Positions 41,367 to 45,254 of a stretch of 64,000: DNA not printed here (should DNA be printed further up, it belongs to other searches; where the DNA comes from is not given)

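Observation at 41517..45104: Cyclase-STAND-TPR architecture without an output domain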

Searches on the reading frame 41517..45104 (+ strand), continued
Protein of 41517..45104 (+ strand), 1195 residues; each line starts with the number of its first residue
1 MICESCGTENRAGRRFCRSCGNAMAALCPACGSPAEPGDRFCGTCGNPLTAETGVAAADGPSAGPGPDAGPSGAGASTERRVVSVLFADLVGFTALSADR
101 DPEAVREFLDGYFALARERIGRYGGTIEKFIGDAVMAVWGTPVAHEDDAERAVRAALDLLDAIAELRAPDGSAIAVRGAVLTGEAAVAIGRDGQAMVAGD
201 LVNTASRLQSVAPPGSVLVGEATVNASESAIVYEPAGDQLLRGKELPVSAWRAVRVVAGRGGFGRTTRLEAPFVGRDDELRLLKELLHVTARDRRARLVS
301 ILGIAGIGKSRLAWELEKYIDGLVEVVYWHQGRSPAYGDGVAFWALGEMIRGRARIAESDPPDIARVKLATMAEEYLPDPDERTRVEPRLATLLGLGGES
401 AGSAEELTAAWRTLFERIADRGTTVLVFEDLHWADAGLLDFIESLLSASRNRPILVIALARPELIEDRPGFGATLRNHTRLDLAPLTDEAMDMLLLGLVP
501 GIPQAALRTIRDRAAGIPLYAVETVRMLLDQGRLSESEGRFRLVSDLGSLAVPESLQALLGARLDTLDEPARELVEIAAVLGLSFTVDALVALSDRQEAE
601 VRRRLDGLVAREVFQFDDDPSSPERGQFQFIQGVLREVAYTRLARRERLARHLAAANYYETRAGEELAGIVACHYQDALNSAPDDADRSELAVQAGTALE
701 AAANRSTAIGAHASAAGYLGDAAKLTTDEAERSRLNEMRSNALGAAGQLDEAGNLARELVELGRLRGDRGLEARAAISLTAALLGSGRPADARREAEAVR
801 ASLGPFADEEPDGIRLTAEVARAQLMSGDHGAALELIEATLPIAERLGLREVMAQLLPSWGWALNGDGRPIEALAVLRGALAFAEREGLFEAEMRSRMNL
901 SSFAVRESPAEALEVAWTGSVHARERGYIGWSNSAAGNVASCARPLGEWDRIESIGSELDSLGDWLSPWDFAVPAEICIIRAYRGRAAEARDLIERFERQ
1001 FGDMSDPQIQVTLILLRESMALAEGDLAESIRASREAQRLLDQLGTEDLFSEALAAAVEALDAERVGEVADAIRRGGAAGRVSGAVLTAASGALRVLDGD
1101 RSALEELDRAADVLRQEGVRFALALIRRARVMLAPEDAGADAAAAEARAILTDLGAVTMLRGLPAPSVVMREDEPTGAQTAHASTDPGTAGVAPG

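Call 42: fold_search(model_id=the predicted structure, library=pdb)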
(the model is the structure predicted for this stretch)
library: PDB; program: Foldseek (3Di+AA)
matches with E <= 10: 1656; with E <= 0.001: 320
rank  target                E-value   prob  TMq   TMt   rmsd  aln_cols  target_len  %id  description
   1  6mfv_A                1.5e-11  1.00  0.21  0.32  23.9       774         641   15  Crystal structure of the Signal Transduction ATPase with Numerous Domains (STAND) protein with a tetratricopeptide rep (released 2019-02-20)
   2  3r5g_B                1.1e-10  1.00  0.14  0.84   3.2       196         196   28  Crystal structure of the adenylyl cyclase CyaB from P. aeruginosa (released 2012-01-11)
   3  6fht_B                1.8e-10  1.00  0.15  0.24   2.2       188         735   29  Crystal structure of an artificial phytochrome regulated adenylate/guanylate cyclase in its dark adapted Pr form (released 2018-04-18)
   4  5o5l_A                2.6e-10  1.00  0.15  0.75   3.2       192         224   30  X-ray structure of a bacterial adenylyl cyclase soluble domain, solved at cryogenic temperature (released 2017-11-01)
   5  6fht_A                3.1e-10  1.00  0.14  0.23   2.5       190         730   29  Crystal structure of an artificial phytochrome regulated adenylate/guanylate cyclase in its dark adapted Pr form (released 2018-04-18)
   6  1wc3_B                3.6e-10  1.00  0.14  0.78   3.6       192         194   28  Soluble adenylyl cyclase CyaC from S. platensis in complex with alpha, beta-methylene-ATP and Strontium (released 2004-12-20)
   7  1wc1_A                5.5e-10  1.00  0.14  0.79   3.2       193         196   27  Soluble adenylyl cyclase CyaC from S. platensis in complex with Rp- ATPalphaS (released 2004-12-20)
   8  5o5k_A                5.8e-10  1.00  0.15  0.77   3.1       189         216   30  X-ray structure of a bacterial adenylyl cyclase soluble domain (released 2017-11-01)
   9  3r5g_A                6.0e-10  1.00  0.14  0.85   2.8       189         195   30  Crystal structure of the adenylyl cyclase CyaB from P. aeruginosa (released 2012-01-11)
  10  1wc1_C                6.2e-10  1.00  0.14  0.80   3.4       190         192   28  Soluble adenylyl cyclase CyaC from S. platensis in complex with Rp- ATPalphaS (released 2004-12-20)
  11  2w01_C                7.6e-10  1.00  0.15  0.82   2.7       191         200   28  Crystal structure of the guanylyl cyclase Cya2 (released 2008-09-30)
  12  1wc1_B                8.2e-10  1.00  0.14  0.79   3.3       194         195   26  Soluble adenylyl cyclase CyaC from S. platensis in complex with Rp- ATPalphaS (released 2004-12-20)
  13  1wc0_A                8.2e-10  1.00  0.14  0.75   3.7       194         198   27  Soluble adenylyl cyclase CyaC from S. platensis in complex with alpha, beta-methylene-ATP (released 2004-12-20)
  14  1wc0_B                8.2e-10  1.00  0.13  0.75   4.0       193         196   27  Soluble adenylyl cyclase CyaC from S. platensis in complex with alpha, beta-methylene-ATP (released 2004-12-20)
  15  2w01_D                1.0e-09  1.00  0.15  0.84   2.3       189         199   29  Crystal structure of the guanylyl cyclase Cya2 (released 2008-09-30)
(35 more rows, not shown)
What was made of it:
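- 41745..42290 (+): Class III cyclase catalytic domain, aa 77-258: D89, K129, D133, M196, N203, R207. Foldseek target-normalised TM-score (TMt) 0.8-0.92 to CyaB, Cya2 and RhGC (call 42).
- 42330..43400 (+): STAND nucleotide-binding oligomerisation module, aa 272-628: Walker A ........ (K309), Walker B VLVFED (D430), GxP motif G516/P518, winged helix. Best PDB fold match is 6mfv, PH0952 (call 42).
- On STAND NTPase, MalT/AAA_16 clade: 6mfv is the top fold hit (call 42).
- Closest known: PH0952. Same: NBD-HD-WHD-arm-TPR module with AAA_16-type Walker A/B. It is the best structural match to the whole model (E 1.5e-11, call 42).
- The cyclase domain matches known cyclases at Foldseek target-normalised TM-score (TMt) 0.8-0.92 (call 42). 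Avs3 appears among the structural matches (rank 43, call 42).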

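Call 61: find_encoding_contigs(protein=P0028, flank=10000, max_places=1)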
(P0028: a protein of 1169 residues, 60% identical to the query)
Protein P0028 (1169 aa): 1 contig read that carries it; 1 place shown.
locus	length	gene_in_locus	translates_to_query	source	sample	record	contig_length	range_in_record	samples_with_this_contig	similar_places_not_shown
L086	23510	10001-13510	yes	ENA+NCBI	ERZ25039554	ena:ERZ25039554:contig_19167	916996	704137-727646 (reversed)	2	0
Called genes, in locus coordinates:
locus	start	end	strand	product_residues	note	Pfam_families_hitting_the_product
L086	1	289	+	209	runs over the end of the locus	PF05193:Peptidase_M16_C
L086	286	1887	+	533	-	PF00675:Peptidase_M16, PF05193:Peptidase_M16_C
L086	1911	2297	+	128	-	-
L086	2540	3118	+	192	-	PF04542:Sigma70_r2, PF08281:Sigma70_r4_2, PF04545:Sigma70_r4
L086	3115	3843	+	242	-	-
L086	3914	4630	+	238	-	-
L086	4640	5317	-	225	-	PF02586:SRAP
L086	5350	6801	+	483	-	PF13424:TPR_12 (faint), PF07719:TPR_2 (faint), PF13428:TPR_14 (faint), PF13432:TPR_16 (faint), PF01694:Rhomboid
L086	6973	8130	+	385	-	-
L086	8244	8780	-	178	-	PF00072:Response_reg, PF00486:Trans_reg_C (faint)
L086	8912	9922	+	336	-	PF01717:Meth_synt_2 (weak)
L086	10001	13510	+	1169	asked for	PF12773:DZR, PF13240:Zn_Ribbon_1 (weak), PF13248:Zn_ribbon_3 (faint), PF24463:DUF7577 (weak), PF00211:Guanylate_cyc, PF13191:AAA_16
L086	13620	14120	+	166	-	PF00111:Fer2, PF01799:Fer2_2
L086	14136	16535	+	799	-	PF01315:Ald_Xan_dh_C, PF02738:MoCoBD_1, PF20256:MoCoBD_2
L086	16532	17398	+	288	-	PF00941:FAD_binding_5, PF03450:CO_deh_flav_C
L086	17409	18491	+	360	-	PF00994:MoCF_biosynth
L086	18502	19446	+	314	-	PF13191:AAA_16 (faint), PF13401:AAA_22 (weak), PF00004:AAA, PF07724:AAA_2 (faint), PF07726:AAA_3 (faint), PF07728:AAA_5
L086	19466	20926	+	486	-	PF13519:VWA_2 (faint), PF05762:VWA_CoxE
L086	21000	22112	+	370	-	PF02625:XdhC_CoxI, PF13478:XdhC_C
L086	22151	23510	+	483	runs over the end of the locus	PF00282:Pyridoxal_deC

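Call 70: search_solved_structures(query=A1, max_evalue=0.01)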
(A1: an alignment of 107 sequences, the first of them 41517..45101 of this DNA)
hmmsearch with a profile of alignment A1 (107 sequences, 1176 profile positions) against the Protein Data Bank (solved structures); distinct sequences matched with E-value up to 0.01: 94 (the best 60 are shown).
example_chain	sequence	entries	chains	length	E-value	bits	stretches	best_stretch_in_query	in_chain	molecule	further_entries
3r5g_A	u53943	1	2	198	4.3e-28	101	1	69-246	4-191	CyaB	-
6fht_A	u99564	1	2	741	4.1e-27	97.8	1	67-245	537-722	Bacteriophytochrome,Adenylate cyclase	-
2w01_A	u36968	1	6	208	4.4e-27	97.7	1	71-246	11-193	ADENYLATE CYCLASE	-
5oyh_A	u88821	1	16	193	7.1e-22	80.4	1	69-247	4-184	Nucleotide cyclase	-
1wc0_A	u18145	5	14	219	7.9e-22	80.3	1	66-213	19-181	ADENYLATE CYCLASE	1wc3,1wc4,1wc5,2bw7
6sir_A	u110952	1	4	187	1.9e-21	79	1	68-244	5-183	Nucleotide cyclase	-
1wc1_A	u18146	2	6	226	2.2e-21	78.8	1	70-213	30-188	ADENYLATE CYCLASE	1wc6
6aoa_A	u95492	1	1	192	6.3e-21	77.3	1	69-240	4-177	Bacterio-rhodopsin/guanylyl cyclase 1 fusion protein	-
6ao9_A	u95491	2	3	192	2e-20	75.6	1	69-240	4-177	Bacterio-rhodopsin/guanylyl cyclase 1 fusion protein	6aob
5o5k_A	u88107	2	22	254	1.8e-19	72.4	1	74-237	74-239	Adenylate cyclase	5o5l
5x4t_A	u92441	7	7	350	2.3e-19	72.1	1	77-241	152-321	Photoactivated adenylyl cyclase | Family 3 adenylate cyclase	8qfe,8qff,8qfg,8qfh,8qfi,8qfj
9f1z_A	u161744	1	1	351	2.3e-19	72.1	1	77-241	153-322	Family 3 adenylate cyclase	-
5x4u_A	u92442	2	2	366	2.5e-19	72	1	77-241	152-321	Photoactivated adenylyl cyclase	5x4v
4yus_A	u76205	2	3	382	2.8e-19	71.8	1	77-241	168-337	Family 3 adenylate cyclase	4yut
9f1w_A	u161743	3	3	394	3e-19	71.7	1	77-241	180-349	Family 3 adenylate cyclase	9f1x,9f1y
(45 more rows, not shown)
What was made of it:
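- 43401..44996 (+): Arm plus TPR-like helical-hairpin solenoid (sensor), aa 629-1160. The profile matches LGN/Pins TPRs at E 1e-11 (call 70).
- On STAND NTPase, MalT/AAA_16 clade: The TPR profile hits have E 1e-11 (call 70).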
